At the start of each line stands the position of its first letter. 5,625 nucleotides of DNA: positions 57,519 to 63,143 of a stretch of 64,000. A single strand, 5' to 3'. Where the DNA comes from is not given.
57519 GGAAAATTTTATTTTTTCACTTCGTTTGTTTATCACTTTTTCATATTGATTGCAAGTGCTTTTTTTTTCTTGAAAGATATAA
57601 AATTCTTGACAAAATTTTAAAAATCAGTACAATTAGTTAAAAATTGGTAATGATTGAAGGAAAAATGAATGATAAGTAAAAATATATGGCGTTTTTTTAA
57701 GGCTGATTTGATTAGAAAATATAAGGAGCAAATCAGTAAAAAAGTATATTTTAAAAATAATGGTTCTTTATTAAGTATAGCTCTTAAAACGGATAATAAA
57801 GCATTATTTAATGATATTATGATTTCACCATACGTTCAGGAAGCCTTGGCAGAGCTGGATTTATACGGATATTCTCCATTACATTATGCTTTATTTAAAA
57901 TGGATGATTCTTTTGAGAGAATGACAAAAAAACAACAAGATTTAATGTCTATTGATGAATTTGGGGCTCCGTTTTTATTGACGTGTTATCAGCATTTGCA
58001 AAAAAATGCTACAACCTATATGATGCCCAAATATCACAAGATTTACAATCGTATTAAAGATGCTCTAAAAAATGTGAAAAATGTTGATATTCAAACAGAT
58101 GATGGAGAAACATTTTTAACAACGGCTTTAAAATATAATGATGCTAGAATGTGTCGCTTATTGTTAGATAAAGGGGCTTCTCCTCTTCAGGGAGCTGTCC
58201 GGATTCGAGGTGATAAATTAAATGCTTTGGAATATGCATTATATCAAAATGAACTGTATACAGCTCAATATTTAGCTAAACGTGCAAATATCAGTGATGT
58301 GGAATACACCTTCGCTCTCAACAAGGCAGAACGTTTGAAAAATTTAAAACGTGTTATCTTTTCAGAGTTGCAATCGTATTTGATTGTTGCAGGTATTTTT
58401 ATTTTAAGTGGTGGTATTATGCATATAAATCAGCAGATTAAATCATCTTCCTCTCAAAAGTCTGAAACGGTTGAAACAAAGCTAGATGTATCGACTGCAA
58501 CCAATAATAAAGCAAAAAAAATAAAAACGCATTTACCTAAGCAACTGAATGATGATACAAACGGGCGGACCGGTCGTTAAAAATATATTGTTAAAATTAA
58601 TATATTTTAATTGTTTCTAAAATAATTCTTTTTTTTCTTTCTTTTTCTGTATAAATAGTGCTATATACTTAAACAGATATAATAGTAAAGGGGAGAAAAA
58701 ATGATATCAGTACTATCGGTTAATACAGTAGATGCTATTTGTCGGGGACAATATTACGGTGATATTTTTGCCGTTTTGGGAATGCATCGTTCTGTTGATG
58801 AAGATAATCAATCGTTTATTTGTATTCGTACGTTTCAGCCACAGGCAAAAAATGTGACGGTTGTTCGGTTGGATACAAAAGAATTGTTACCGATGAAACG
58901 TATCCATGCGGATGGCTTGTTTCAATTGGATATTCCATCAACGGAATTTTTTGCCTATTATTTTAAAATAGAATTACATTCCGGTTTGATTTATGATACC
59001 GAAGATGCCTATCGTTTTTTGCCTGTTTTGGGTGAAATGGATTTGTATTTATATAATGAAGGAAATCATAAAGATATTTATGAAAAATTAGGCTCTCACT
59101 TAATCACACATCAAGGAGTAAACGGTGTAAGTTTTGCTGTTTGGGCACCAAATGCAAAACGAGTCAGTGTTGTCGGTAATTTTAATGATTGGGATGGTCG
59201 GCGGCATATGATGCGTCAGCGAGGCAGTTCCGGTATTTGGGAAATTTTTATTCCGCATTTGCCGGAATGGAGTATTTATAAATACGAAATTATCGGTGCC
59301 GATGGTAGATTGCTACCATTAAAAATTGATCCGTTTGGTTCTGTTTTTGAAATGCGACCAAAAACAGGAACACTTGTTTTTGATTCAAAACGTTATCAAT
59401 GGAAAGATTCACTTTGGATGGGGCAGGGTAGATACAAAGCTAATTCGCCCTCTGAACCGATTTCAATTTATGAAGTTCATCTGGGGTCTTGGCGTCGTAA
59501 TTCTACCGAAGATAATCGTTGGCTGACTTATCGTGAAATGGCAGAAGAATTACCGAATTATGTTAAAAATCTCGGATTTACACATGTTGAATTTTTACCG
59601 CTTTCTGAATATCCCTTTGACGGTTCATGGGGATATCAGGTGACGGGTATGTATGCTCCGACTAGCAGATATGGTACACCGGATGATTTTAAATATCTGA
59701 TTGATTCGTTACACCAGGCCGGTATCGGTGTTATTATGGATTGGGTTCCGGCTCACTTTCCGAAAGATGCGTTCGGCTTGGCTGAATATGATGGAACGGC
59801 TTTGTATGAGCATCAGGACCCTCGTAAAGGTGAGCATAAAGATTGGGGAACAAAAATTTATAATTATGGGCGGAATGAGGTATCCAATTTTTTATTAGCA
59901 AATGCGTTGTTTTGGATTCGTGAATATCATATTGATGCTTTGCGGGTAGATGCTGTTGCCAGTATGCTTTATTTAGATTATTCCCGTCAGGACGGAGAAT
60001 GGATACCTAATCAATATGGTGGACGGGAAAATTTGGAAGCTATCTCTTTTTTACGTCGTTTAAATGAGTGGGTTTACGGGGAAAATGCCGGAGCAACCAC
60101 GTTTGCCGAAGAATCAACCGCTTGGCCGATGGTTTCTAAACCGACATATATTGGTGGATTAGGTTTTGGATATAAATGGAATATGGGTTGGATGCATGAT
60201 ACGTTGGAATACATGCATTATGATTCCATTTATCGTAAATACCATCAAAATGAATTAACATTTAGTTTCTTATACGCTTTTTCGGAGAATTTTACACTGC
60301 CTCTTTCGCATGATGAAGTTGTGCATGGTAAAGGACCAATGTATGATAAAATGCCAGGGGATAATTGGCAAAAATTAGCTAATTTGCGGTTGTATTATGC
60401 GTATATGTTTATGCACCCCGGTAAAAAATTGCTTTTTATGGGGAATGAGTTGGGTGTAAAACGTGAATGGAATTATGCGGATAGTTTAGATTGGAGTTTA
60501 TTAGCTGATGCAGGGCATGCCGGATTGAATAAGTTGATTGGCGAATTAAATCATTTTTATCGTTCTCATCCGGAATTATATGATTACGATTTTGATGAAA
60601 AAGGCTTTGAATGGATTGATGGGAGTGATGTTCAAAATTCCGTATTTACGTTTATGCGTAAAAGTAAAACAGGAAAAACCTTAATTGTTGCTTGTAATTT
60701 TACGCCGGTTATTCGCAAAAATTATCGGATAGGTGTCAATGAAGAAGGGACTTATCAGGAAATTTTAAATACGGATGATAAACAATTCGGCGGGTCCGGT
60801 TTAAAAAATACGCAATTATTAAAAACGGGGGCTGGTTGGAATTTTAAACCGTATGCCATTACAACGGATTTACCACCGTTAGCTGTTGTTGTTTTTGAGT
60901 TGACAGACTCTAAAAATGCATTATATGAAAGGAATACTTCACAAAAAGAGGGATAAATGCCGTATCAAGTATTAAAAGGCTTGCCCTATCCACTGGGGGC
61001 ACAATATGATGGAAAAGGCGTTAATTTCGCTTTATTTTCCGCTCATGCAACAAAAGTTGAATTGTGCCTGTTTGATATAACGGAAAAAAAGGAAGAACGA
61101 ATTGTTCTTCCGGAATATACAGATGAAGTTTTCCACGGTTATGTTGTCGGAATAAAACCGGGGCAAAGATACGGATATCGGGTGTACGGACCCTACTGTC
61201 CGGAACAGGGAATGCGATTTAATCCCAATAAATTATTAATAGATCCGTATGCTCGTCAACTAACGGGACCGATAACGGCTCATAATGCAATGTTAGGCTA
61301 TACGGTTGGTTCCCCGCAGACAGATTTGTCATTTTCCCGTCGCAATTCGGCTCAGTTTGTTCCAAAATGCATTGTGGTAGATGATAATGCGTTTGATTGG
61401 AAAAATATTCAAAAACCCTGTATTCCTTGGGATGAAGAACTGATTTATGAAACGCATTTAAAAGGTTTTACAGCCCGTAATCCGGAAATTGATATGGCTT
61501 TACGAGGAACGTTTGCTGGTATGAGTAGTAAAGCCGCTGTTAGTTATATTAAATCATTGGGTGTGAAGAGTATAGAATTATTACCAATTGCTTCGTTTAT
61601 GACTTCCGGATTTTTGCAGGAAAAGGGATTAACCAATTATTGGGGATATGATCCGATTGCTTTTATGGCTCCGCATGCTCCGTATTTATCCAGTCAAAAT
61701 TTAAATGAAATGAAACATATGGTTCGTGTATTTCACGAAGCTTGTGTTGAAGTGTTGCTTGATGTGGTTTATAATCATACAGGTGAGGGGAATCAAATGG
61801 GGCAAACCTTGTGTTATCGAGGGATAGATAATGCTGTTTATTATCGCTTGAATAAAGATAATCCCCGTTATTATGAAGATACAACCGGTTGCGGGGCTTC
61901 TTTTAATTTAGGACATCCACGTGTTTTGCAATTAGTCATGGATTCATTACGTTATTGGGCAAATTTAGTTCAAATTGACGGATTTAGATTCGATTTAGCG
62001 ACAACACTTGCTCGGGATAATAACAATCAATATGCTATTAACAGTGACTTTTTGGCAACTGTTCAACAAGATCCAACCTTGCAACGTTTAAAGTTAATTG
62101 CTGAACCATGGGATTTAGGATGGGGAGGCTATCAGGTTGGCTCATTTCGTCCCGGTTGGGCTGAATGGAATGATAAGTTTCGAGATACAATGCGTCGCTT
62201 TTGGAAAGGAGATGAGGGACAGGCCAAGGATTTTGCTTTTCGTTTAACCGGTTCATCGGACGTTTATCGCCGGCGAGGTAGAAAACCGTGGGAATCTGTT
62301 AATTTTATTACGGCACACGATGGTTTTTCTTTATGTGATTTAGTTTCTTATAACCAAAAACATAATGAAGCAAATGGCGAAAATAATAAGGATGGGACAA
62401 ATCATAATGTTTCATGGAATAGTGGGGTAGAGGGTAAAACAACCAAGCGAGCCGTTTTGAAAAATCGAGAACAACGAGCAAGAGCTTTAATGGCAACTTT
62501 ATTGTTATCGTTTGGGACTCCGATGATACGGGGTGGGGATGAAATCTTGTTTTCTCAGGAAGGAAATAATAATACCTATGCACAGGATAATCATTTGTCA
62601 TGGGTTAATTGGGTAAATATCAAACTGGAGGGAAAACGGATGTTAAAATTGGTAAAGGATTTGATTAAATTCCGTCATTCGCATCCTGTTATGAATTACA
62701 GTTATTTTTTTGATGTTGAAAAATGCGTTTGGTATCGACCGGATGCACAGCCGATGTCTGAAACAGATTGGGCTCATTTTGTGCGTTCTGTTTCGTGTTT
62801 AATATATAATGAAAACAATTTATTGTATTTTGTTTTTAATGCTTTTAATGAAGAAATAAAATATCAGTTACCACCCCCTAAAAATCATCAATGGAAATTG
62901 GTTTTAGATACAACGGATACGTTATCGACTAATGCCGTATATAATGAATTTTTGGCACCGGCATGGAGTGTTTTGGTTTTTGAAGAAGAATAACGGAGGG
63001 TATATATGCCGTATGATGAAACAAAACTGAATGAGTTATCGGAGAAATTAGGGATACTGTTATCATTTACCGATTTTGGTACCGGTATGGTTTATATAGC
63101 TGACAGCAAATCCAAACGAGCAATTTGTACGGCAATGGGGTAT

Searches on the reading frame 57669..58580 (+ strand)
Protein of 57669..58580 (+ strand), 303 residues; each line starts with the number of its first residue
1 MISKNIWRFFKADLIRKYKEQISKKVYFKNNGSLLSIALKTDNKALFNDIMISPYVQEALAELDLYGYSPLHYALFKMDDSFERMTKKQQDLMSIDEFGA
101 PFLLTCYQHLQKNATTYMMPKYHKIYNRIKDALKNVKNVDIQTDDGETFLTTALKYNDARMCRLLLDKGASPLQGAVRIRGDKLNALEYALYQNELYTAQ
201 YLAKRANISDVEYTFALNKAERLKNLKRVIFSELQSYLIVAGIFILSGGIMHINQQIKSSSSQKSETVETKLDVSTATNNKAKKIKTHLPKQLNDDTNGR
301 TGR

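Call 65: search_protein_families(library=pfam, proteins=[window:57669-58580:+], max_evalue=0.001)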
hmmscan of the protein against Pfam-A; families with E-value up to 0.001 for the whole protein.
window:57669-58580:+ (303 aa): 4 families
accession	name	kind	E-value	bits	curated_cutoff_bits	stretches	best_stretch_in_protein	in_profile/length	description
PF12796.13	Ank_2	-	8.3e-11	42.7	27.3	1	132-208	16-86/90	Ankyrin repeats (3 copies)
PF13637.12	Ank_4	-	8.1e-06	26.5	22.7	0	130-166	14-50/50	Ankyrin repeats (many copies)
PF00023.36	Ank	-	7.1e-05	23.3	21.1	0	145-173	1-29/33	Ankyrin repeat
PF13606.12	Ank_3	-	0.00034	21.2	22.3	0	145-172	1-28/30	Ankyrin repeat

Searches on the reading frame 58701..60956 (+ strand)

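Call 65: search_protein_families(library=pfam, proteins=[window:58701-60956:+], max_evalue=0.001)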
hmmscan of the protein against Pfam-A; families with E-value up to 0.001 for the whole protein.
window:58701-60956:+ (751 aa): 4 families
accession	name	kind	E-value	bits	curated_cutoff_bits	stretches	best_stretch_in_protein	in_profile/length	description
PF02922.24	CBM_48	-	3e-26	92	22.4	1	129-212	1-82/83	Carbohydrate-binding module 48 (Isoamylase N-terminal domain)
PF02806.24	Alpha-amylase_C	-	1.9e-24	86.3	21.2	1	638-734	1-94/95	Alpha amylase, C-terminal all-beta domain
PF22019.2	GlgB_N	-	4e-24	85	27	2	8-104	3-94/94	alpha-1,4-glucan branching enzyme GlgB, N-terminal domain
PF00128.31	Alpha-amylase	-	1.2e-13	51.5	22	1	286-355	26-94/446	Alpha amylase, catalytic domain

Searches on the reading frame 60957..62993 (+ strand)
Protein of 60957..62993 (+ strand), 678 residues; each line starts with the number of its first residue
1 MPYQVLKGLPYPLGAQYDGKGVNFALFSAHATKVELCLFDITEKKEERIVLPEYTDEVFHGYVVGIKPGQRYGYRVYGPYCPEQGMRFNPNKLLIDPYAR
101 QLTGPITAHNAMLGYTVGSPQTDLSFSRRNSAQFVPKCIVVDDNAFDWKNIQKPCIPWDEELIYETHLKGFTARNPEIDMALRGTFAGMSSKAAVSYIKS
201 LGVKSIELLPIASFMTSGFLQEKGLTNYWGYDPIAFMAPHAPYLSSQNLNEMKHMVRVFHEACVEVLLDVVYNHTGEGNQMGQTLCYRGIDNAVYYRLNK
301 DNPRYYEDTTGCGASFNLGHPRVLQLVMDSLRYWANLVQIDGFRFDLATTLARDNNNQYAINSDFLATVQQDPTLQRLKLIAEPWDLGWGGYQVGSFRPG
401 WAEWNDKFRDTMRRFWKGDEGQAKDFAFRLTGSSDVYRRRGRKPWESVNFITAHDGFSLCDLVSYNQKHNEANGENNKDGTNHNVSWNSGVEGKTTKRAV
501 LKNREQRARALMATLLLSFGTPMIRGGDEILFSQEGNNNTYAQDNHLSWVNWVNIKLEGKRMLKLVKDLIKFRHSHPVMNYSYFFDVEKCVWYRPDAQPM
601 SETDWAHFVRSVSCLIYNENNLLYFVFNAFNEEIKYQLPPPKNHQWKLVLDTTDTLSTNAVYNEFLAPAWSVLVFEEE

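Call 65: search_protein_families(library=pfam, proteins=[window:60957-62993:+], max_evalue=0.001)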
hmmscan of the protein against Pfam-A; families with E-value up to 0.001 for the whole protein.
window:60957-62993:+ (678 aa): 3 families
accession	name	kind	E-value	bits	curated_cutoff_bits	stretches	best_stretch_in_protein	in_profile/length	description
PF02922.24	CBM_48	-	1.6e-18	67.2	22.4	1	12-99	1-83/83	Carbohydrate-binding module 48 (Isoamylase N-terminal domain)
PF00128.31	Alpha-amylase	-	2.1e-13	50.8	22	2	179-280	15-97/446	Alpha amylase, catalytic domain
PF21156.3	ISOA1-3_C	-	0.00081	20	27.3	0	602-654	9-62/106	Isoamylase 1-3, C-terminal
